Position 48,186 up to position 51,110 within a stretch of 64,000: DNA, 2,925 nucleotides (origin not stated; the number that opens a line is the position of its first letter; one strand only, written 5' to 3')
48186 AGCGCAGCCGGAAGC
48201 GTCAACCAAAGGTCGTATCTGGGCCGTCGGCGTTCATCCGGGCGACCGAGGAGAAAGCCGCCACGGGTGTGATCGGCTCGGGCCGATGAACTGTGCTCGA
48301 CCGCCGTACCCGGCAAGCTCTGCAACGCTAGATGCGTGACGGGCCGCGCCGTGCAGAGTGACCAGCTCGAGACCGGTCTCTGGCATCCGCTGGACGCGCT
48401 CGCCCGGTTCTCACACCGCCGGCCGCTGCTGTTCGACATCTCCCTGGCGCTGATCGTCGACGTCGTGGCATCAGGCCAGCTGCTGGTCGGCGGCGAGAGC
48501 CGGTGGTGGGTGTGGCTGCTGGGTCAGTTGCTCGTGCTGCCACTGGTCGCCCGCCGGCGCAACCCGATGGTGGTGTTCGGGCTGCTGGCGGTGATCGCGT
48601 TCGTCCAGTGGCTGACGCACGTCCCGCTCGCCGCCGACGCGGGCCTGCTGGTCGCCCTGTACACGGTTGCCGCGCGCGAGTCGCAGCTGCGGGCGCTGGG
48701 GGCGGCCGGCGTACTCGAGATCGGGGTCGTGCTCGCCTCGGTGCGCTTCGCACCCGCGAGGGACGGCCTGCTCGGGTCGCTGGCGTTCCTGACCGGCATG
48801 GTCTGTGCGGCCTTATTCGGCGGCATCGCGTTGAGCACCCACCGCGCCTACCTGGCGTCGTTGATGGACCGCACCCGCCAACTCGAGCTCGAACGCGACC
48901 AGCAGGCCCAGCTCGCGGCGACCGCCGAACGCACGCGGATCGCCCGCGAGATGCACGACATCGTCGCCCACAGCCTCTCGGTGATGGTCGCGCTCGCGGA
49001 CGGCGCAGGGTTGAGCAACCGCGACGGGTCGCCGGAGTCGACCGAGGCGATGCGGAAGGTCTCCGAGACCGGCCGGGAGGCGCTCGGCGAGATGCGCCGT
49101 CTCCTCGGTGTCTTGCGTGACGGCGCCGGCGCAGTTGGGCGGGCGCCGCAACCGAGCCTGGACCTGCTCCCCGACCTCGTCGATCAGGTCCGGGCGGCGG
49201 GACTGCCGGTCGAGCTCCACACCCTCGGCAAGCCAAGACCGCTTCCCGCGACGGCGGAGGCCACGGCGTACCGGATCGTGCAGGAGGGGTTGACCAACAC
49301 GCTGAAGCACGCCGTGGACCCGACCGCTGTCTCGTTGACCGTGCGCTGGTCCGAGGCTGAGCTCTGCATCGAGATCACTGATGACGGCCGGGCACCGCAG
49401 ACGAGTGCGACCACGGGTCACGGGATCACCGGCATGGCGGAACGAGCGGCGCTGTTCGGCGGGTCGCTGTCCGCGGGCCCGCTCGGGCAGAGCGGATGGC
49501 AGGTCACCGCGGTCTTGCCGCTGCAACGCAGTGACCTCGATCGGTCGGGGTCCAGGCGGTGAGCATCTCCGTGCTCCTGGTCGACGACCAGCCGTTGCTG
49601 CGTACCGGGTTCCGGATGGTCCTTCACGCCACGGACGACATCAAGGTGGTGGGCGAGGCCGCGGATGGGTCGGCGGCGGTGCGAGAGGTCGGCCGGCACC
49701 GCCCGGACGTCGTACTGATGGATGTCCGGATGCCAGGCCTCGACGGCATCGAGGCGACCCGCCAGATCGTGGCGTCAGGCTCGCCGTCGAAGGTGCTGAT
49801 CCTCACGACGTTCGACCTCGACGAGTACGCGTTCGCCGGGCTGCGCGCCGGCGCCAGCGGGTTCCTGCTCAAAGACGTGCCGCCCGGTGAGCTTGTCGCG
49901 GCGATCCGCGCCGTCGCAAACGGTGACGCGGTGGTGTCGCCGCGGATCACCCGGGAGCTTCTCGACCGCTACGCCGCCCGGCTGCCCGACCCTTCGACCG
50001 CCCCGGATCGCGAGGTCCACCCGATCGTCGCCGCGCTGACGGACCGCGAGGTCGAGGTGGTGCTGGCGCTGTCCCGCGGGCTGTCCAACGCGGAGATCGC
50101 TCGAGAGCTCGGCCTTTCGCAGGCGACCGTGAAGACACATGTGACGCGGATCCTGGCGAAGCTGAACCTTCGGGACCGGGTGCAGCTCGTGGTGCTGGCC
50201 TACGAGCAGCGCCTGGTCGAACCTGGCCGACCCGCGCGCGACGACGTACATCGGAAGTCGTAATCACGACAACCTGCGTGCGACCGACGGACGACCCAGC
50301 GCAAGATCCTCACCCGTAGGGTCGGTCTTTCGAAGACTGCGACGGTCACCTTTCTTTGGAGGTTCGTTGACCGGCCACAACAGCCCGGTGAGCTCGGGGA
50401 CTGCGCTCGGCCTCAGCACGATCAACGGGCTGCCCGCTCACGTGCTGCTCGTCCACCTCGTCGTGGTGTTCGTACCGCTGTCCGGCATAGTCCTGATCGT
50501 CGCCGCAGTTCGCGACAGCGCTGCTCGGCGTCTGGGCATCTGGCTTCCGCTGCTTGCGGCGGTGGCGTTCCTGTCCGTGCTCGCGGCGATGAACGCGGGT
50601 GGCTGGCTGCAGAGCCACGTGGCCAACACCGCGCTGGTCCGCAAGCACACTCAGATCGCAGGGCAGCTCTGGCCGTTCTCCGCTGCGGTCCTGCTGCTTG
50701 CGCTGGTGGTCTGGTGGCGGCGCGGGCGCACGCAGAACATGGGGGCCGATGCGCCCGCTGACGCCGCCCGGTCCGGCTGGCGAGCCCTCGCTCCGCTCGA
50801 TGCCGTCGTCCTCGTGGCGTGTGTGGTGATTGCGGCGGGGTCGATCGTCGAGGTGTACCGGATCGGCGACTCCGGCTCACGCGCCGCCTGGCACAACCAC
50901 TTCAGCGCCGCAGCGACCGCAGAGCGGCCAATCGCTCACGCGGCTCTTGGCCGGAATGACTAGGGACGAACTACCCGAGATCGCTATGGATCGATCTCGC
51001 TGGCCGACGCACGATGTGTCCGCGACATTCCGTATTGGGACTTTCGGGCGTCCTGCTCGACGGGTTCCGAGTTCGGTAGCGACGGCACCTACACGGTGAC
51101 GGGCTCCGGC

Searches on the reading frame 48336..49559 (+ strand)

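Call 13: search_protein_families(library=ncbifam, proteins=[window:48336-49559:+], max_evalue=0.1)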
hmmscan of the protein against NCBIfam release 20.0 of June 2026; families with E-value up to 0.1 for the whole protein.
window:48336-49559:+ (408 aa): 9 families
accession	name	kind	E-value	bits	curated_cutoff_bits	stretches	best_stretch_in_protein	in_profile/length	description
NF052443.1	SensHisKinMctS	equivalog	5.3e-18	64.6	700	1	196-397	248-449/457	two-component system sensor histidine kinase MctS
NF008649.0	PRK11644.1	equivalog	9.5e-18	64.2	408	1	58-396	164-496/499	signal transduction histidine-protein kinase/phosphatase UhpB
NF047786.1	his_kin_MadS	equivalog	1.8e-16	60.3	500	1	182-352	215-378/434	MadS family sensor histidine kinase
NF007896.0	PRK10600.1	equivalog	1.2e-14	53.9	578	1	177-377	366-566/598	nitrate/nitrite two-component system sensor histidine kinase NarX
NF008184.0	PRK10935.1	equivalog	4.8e-14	51.9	553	1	173-397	338-560/565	nitrate/nitrite two-component system sensor histidine kinase NarQ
NF052531.1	Strep_LiaS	equivalog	3.9e-11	42.8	450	1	175-396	109-327/328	envelope stress sensor histidine kinase LiaS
NF033792.0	ActS_PrrB_HisK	equivalog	0.00024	20.1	350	1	273-352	273-351/423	ActS/PrrB/RegB family redox-sensitive histidine kinase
NF047322.1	HK_morpho_MacS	equivalog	0.0014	17.9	300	1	95-352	89-317/367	MacS family sensor histidine kinase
NF045988.1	HisKinRegBRhodob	equivalog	0.037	12.3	570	0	316-353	325-364/462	sensor histidine kinase RegB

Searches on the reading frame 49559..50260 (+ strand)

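Call 13: search_protein_families(library=ncbifam, proteins=[window:49559-50260:+], max_evalue=0.1)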
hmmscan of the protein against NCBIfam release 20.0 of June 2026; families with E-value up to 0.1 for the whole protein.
window:49559-50260:+ (234 aa): 147 families (the best 25 are shown)
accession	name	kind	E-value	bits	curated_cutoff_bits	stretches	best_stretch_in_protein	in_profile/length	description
NF007935.0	PRK10651.1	equivalog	4.3e-50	169.9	250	1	3-218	7-214/216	two-component system response regulator NarL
NF052445.1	RespRegMctR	equivalog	1.2e-45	155.4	300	1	3-219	2-204/205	two-component system response regulator MctR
NF007708.0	PRK10403.1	equivalog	6.9e-44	149.9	343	1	3-218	7-212/215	nitrate/nitrite response regulator protein NarP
NF007018.1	PRK09483.1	equivalog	2.8e-43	148.1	280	1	3-221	2-210/217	UvrY/SirA/GacA family response regulator transcription factor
NF047785.1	respo_reg_MadR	equivalog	4e-42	143.9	300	1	3-218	1-207/209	MadR family response regulator transcription factor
NF011896.0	PRK15369.1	equivalog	7e-33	114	242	1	2-219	3-209/211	two component system response regulator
NF007685.0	PRK10360.1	equivalog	2.4e-25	89.5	258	1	3-211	2-189/196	response regulator transcription factor UhpA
NF007403.0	PRK09935.1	equivalog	1.3e-23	83.8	271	1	3-217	4-207/210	fimbria biosynthesis transcriptional regulator FimZ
NF007419.0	PRK09958.1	equivalog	2.7e-22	79.3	251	1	5-217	3-201/204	acid-sensing system DNA-binding response regulator EvgA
NF001965.0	PRK00742.1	subfamily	5.5e-22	78.4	293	1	1-106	2-108/357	chemotaxis-specific protein-glutamate methyltransferase CheB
NF009206.0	PRK12555.1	subfamily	3.6e-20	72.2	342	1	3-86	1-83/340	chemotaxis-specific protein-glutamate methyltransferase CheB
NF008677.0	PRK11697.1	equivalog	1.2e-19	70.6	246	1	3-121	2-117/238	two-component system response regulator BtsR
NF006900.1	PRK09390.1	equivalog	3.8e-19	69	255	1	4-216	6-199/203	response regulator FixJ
NF041367.1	CheY_Halo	equivalog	1.2e-18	67.5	200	1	5-118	1-112/114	chemotaxis protein CheY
NF041830.1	RR_TF_ErdR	exception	1.4e-18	67.5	390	1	4-213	3-204/213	response regulator transcription factor ErdR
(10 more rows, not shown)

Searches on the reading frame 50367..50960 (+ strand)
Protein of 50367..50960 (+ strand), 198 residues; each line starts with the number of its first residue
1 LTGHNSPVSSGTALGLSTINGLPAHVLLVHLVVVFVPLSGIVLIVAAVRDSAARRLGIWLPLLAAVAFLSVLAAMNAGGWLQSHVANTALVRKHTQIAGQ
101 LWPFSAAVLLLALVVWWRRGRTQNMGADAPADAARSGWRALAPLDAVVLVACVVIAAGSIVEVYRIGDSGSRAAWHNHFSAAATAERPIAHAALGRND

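Call 13: search_protein_families(library=ncbifam, proteins=[window:50367-50960:+], max_evalue=0.1)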
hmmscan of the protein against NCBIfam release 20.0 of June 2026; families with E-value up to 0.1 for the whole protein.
window:50367-50960:+ (198 aa): 0 families

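Call 59: search_protein_families(library=pfam, max_evalue=0.01, proteins=[window:50367-50960:+])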
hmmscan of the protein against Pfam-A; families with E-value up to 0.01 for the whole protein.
window:50367-50960:+ (198 aa): 1 family
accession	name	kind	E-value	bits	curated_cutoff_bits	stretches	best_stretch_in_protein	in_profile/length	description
PF09990.14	DUF2231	-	1.4e-07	32.1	26.4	1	21-178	1-134/139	Predicted membrane protein (DUF2231)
